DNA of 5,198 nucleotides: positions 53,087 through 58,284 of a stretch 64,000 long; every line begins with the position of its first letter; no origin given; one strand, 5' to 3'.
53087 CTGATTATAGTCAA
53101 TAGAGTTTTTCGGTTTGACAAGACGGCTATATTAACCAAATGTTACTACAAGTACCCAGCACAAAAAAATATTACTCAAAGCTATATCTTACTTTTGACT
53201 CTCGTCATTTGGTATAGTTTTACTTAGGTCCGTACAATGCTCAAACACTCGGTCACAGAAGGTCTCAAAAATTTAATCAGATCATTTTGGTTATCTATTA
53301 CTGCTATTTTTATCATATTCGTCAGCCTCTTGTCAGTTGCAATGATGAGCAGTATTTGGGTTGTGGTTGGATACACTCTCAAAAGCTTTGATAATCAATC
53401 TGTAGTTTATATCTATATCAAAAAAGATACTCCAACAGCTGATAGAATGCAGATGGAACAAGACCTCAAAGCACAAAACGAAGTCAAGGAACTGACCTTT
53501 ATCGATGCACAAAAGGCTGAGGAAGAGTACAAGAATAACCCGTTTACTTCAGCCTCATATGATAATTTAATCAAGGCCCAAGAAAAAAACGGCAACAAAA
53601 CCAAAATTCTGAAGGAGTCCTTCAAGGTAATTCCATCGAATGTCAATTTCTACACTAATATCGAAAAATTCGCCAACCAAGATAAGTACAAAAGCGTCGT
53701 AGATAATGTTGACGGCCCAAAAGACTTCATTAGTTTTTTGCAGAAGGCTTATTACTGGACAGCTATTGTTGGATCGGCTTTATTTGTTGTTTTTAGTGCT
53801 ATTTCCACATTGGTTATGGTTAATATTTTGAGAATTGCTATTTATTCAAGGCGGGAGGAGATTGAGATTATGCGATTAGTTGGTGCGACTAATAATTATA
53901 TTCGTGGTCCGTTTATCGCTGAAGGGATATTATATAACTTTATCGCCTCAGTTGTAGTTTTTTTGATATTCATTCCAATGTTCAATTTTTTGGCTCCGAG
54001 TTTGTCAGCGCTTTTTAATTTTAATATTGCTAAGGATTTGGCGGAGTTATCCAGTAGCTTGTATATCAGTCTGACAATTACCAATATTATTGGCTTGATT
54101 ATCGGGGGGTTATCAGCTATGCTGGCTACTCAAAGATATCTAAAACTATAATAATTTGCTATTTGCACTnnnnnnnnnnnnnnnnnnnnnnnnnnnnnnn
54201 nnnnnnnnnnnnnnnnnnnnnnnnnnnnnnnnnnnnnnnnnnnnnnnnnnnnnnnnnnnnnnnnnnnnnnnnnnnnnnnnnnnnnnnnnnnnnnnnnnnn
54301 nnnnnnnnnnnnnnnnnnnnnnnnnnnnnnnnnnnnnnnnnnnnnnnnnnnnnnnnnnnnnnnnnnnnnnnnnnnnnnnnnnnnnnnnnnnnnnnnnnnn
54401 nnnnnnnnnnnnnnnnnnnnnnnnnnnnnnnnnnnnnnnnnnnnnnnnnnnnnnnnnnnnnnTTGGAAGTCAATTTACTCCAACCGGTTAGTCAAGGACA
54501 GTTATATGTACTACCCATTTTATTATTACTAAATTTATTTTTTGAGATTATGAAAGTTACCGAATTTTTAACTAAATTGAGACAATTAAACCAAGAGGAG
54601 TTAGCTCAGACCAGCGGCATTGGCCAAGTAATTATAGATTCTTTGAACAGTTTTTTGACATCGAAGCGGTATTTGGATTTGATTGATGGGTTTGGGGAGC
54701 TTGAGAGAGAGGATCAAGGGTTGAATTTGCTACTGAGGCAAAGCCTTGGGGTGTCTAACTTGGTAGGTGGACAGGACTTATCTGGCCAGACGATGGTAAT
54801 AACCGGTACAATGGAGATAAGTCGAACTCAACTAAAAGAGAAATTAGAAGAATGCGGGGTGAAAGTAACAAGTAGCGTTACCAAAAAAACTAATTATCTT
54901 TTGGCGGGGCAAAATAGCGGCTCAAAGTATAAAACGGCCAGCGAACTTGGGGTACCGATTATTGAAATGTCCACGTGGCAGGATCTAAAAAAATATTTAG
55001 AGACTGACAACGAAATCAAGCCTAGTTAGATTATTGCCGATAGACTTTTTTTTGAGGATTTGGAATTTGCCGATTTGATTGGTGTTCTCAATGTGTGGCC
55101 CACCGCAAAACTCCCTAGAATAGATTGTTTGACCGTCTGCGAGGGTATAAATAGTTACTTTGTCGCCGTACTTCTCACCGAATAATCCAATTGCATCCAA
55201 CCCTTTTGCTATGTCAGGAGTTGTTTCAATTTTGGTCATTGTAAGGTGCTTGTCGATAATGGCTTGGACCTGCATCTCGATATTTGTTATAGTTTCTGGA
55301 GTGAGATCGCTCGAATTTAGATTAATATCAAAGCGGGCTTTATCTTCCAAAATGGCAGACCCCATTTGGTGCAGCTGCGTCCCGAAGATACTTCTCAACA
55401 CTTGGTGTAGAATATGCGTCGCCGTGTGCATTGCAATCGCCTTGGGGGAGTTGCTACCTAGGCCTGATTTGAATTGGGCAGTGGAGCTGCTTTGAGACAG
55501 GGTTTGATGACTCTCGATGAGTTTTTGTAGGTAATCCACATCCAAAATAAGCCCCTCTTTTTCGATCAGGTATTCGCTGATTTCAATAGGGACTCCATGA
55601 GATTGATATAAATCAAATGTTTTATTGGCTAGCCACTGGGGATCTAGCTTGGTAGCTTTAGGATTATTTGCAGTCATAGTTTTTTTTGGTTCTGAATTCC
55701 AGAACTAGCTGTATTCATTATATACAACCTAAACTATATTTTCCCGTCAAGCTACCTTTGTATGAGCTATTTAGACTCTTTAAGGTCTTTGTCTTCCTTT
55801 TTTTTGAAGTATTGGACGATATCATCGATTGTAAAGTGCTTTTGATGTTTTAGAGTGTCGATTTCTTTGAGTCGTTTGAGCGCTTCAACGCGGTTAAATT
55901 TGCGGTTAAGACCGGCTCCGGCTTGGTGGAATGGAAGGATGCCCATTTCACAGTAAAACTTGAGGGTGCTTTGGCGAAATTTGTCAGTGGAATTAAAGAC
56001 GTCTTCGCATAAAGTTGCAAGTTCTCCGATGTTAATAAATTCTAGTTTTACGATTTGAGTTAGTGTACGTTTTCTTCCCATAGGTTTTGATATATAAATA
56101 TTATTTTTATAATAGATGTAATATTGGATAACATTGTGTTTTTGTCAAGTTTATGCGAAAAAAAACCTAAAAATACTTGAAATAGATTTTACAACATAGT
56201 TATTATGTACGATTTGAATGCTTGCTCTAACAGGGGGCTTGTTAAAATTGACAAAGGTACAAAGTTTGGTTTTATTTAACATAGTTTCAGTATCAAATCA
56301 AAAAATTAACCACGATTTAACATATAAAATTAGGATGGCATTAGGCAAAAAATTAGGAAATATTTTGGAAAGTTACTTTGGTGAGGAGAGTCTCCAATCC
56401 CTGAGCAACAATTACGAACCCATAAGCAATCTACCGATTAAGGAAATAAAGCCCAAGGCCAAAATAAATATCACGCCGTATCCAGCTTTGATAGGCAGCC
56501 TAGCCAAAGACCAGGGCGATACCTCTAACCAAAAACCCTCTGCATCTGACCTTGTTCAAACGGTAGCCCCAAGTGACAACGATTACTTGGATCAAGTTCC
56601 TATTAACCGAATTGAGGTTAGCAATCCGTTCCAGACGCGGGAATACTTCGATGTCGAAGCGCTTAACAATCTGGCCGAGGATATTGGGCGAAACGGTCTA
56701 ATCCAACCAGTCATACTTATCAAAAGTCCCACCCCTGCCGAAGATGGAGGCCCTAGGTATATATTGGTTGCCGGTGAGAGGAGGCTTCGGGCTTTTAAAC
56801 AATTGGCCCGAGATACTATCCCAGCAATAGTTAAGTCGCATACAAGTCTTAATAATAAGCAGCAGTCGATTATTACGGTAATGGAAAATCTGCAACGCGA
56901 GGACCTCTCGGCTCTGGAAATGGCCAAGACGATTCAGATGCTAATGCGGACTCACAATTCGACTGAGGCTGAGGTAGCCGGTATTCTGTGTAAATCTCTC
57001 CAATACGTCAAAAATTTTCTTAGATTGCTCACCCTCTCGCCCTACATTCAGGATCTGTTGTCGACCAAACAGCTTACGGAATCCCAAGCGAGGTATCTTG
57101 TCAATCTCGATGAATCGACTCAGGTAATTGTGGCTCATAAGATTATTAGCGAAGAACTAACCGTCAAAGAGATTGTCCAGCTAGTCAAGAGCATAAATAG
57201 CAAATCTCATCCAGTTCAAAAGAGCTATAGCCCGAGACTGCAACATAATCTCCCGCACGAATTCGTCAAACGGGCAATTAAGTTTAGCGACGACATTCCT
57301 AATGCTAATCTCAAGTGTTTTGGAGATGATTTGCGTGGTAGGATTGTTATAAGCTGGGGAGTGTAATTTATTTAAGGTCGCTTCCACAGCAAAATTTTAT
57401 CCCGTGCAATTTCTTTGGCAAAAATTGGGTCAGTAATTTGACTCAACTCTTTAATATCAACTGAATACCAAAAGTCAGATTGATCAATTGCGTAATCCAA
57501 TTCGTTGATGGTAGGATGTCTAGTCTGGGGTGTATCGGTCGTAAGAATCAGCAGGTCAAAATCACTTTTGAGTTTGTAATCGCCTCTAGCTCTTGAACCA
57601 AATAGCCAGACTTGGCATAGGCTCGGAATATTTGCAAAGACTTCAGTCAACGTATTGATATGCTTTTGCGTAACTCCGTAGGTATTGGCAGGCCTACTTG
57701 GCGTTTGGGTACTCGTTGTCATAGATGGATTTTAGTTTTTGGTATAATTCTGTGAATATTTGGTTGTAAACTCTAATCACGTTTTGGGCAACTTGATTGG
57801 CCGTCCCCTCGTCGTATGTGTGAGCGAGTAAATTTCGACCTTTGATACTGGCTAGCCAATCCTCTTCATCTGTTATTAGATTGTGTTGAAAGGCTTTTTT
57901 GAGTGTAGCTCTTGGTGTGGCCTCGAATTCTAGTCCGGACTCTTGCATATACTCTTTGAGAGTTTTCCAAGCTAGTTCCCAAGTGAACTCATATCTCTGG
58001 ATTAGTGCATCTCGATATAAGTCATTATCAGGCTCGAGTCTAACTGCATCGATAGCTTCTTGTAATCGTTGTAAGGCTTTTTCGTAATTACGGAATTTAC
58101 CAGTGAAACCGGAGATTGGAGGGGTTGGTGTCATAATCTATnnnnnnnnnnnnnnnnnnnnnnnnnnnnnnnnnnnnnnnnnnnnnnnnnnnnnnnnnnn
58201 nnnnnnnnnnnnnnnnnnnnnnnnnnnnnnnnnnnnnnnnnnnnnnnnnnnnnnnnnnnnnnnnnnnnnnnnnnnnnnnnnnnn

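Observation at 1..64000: Exceptional density of truncated or catalytically degenerate copies of core information-processing genes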

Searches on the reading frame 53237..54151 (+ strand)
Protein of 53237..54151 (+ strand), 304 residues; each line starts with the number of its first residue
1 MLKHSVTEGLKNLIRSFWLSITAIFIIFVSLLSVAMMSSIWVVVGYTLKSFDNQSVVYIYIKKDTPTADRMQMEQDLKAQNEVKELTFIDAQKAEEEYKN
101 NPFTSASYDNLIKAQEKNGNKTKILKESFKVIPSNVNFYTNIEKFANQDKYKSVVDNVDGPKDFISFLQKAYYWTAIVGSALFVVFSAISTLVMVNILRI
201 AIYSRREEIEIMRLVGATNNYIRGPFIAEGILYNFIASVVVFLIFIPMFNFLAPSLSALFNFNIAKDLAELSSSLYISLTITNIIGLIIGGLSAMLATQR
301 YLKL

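Call 9: search_protein_families(library=pfam, proteins=[window:53237-54151:+], max_evalue=0.001)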
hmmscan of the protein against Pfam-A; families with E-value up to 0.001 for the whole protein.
window:53237-54151:+ (304 aa): 2 families
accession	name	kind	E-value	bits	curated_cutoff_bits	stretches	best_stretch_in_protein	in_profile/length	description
PF02687.27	FtsX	-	4.2e-12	46.6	25.5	1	181-303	2-117/120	FtsX-like permease C-terminal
PF18075.7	FtsX_ECD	-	0.00011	23.2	23.5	1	57-148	3-86/96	FtsX extracellular domain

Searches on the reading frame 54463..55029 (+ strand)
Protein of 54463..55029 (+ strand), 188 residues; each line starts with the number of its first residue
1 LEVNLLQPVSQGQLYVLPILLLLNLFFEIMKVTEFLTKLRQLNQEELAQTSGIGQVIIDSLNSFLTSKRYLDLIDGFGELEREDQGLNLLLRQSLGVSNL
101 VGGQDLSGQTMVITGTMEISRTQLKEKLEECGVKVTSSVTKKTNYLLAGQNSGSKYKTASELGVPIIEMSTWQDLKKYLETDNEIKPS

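Call 4: search_protein_families(library=pfam, proteins=[window:54463-55029:+], max_evalue=0.01)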
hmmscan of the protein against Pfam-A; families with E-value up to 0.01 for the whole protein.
window:54463-55029:+ (188 aa): 3 families
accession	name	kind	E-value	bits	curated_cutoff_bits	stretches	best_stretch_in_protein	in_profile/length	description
PF00533.33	BRCT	-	1.5e-13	51.2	21.3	1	106-172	6-74/78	BRCA1 C Terminus (BRCT) domain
PF12738.14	PTCB-BRCT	-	6e-10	39.4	22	1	111-168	3-60/63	twin BRCT domain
PF12826.13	HHH_2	-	0.0026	18.3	27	1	36-74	26-64/64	Helix-hairpin-helix motif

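Call 52: search_protein_families(library=ncbifam, proteins=[window:54463-55029:+], max_evalue=0.001)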
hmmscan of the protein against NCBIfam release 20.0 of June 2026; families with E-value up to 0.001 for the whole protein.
window:54463-55029:+ (188 aa): 7 families
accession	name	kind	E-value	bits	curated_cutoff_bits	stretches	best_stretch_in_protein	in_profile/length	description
NF005932.1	PRK07956.1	equivalog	2.9e-27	95.5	369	1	35-174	528-662/664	NAD-dependent DNA ligase LigA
TIGR00575.1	dnlj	equivalog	4.8e-24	84.7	444.45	1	31-172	516-652/652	NAD-dependent DNA ligase LigA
NF010931.0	PRK14351.1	equivalog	1.7e-14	53.3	1051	1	37-177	552-683/692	NAD-dependent DNA ligase LigA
NF010930.0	PRK14350.1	equivalog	2.5e-10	39.3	652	1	19-183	515-669/669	NAD-dependent DNA ligase LigA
NF047932.1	antiphage_GapS2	exception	3.6e-08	33.9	330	1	97-168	113-188/189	anti-phage protein GapS2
NF004844.0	PRK06195.1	equivalog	3.5e-05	23.4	373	1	101-157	216-273/309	DNA polymerase III subunit epsilon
NF004719.0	PRK06063.1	equivalog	3.7e-05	22.8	389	1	108-175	236-305/331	DEDDh family exonuclease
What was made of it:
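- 54550..55029 (+): Small HhH-BRCT protein that resembles the C-terminal tail of LigA. Calls 4 and 52.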

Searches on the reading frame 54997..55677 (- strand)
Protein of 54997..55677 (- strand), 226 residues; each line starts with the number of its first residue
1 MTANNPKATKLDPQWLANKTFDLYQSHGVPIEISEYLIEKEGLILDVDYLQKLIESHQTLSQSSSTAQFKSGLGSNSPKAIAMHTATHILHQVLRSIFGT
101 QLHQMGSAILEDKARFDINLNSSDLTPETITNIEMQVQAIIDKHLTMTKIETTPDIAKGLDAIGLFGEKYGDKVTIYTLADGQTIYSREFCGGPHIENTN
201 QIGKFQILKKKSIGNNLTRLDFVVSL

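Call 4: search_protein_families(library=pfam, proteins=[window:54997-55677:-], max_evalue=0.01)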
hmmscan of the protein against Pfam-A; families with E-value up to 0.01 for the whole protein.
window:54997-55677:- (226 aa): 2 families
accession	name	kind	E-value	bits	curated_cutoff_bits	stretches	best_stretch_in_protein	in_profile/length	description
PF07973.19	tRNA_SAD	-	1.2e-11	44.8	24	1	174-220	1-43/44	Threonyl and Alanyl tRNA synthetase second additional domain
PF01411.24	tRNA-synt_2c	-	8e-05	21.8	30.3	1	18-69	385-436/552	tRNA synthetases class II (A)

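Call 52: search_protein_families(library=ncbifam, proteins=[window:54997-55677:-], max_evalue=0.001)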
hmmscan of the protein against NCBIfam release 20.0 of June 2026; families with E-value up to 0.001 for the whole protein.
window:54997-55677:- (226 aa): 4 families
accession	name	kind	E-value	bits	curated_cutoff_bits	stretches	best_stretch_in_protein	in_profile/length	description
NF002436.0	PRK01584.1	equivalog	2.3e-44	151.9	529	1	20-221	393-589/595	alanine--tRNA ligase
TIGR00344.1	alaS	equivalog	1.6e-38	132.6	457.05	2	81-224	554-692/847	alanine--tRNA ligase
TIGR03683.1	A-tRNA_syn_arch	equivalog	8.3e-21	73.9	744.7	1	81-224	594-734/902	alanine--tRNA ligase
NF040865.1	a_tRNA_ed_AlaXM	equivalog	2.9e-18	66.4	300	1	81-224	95-233/234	alanyl-tRNA editing protein AlaXM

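Call 96: search_solved_structures(query=window:54997-55677:-, max_evalue=0.00001, show_alignments=1)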
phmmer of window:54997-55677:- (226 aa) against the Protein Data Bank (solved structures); distinct sequences matched with E-value up to 0.00001: 4.
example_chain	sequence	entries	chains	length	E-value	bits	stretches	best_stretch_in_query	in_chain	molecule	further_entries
2zze_A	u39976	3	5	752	1.2e-08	38.4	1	82-222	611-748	Alanyl-tRNA synthetase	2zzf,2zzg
2ztg_A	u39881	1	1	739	5.7e-08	36.2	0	81-223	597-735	Alanyl-tRNA synthetase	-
3wqy_A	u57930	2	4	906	1.1e-07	35.3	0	81-223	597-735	Alanine--tRNA ligase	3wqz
2e1b_A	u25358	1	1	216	8.8e-06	29.1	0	171-222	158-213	216aa long hypothetical alanyl-tRNA synthetase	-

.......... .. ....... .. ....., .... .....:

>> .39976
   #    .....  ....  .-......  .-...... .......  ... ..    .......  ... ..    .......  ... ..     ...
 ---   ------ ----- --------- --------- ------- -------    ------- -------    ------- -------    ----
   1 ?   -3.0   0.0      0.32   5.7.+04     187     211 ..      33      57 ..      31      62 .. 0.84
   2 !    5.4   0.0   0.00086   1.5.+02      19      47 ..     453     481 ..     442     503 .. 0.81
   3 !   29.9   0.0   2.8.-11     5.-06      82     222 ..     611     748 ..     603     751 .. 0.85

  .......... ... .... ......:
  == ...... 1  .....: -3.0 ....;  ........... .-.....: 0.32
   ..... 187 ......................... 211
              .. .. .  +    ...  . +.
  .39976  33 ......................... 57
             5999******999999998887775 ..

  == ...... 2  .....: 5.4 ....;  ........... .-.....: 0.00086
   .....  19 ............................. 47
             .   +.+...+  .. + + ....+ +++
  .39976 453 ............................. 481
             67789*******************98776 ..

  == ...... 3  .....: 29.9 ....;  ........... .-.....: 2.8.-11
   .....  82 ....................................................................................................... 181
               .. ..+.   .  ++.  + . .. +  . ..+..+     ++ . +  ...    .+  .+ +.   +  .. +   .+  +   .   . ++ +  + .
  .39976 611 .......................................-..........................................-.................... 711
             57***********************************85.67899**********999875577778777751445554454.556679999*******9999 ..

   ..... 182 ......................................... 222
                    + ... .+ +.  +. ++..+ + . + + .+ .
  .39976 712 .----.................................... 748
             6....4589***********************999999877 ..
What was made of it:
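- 54997..55677 (-): AlaRS C-terminal/editing-domain protein, with HxxxH and CxxxH present. It is either an AlaX-like trans-editing protein or the C-terminal piece of a split AlaRS. Calls 4, 52 and 96.
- Closest known: AlaX free-standing alanyl-tRNA editing proteins. Same: The ORF at 54997-55677 is a small protein with the AlaRS editing domain and its HxxxH and CxxxH motifs (calls 4, 52, 96).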

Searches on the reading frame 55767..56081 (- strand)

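Call 9: search_protein_families(library=pfam, proteins=[window:55767-56081:-], max_evalue=0.001)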
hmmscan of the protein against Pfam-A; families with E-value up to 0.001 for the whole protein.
window:55767-56081:- (104 aa): 1 family
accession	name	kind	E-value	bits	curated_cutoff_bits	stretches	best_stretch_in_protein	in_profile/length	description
PF13411.12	MerR_1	-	8.8e-05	23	21.6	1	36-94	13-68/69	MerR HTH family regulatory protein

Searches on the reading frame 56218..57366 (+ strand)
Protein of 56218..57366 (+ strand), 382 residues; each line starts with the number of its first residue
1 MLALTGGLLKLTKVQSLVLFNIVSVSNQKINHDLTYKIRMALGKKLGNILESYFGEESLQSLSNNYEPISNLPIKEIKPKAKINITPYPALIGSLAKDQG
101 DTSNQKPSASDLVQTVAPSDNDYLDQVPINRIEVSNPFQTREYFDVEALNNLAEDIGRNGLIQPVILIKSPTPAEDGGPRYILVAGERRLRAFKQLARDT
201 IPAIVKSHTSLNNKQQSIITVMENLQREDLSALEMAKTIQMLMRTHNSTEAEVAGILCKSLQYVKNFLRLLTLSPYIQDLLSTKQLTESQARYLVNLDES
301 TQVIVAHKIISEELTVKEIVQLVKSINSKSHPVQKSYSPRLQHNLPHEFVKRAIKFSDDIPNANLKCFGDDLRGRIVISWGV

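Call 9: search_protein_families(library=pfam, proteins=[window:56218-57366:+], max_evalue=0.001)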
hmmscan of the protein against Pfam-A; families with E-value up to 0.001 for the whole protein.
window:56218-57366:+ (382 aa): 3 families
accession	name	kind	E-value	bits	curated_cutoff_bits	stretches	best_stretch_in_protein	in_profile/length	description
PF17762.8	HTH_ParB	-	1.2e-24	86.8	22.6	1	228-327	1-101/102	ParB HTH domain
PF02195.25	ParB_N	-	3.6e-18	65.8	26.3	1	124-226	3-95/95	ParB N-terminal domain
PF23433.1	DUF7119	-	0.00073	19.8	30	0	226-331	25-131/141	Family of unknown function (DUF7119)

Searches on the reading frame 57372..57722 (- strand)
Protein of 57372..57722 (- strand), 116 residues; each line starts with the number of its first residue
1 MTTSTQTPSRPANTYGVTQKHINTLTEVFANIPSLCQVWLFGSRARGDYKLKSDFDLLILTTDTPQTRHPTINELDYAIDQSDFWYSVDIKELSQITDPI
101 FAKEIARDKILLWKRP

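Call 9: search_protein_families(library=pfam, proteins=[window:57372-57722:-], max_evalue=0.001)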
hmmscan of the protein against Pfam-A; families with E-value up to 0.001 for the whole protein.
window:57372-57722:- (116 aa): 3 families
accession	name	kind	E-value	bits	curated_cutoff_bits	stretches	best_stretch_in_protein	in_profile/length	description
PF18765.7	Polbeta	-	5.6e-13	49.3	26.9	1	23-115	1-90/93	Polymerase beta, Nucleotidyltransferase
PF01909.29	NTP_transf_2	-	9e-08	32.8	21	1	37-99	16-80/93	Nucleotidyltransferase domain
PF22600.2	MTPAP-like_central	-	7.5e-05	23.3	27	1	10-75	14-80/139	Poly(A) RNA polymerase, mitochondrial-like, central palm domain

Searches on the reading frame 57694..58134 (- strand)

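Call 9: search_protein_families(library=pfam, proteins=[window:57694-58134:-], max_evalue=0.001)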
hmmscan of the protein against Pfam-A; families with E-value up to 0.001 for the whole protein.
window:57694-58134:- (146 aa): 2 families
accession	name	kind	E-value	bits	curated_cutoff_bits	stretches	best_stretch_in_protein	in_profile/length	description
PF08780.16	NTase_sub_bind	-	1.8e-37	128.5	31.8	1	13-135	2-125/126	Nucleotidyltransferase substrate binding protein like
PF01934.22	HepT-like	-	1.2e-05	25.5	23.5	1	19-121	6-108/120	Ribonuclease HepT-like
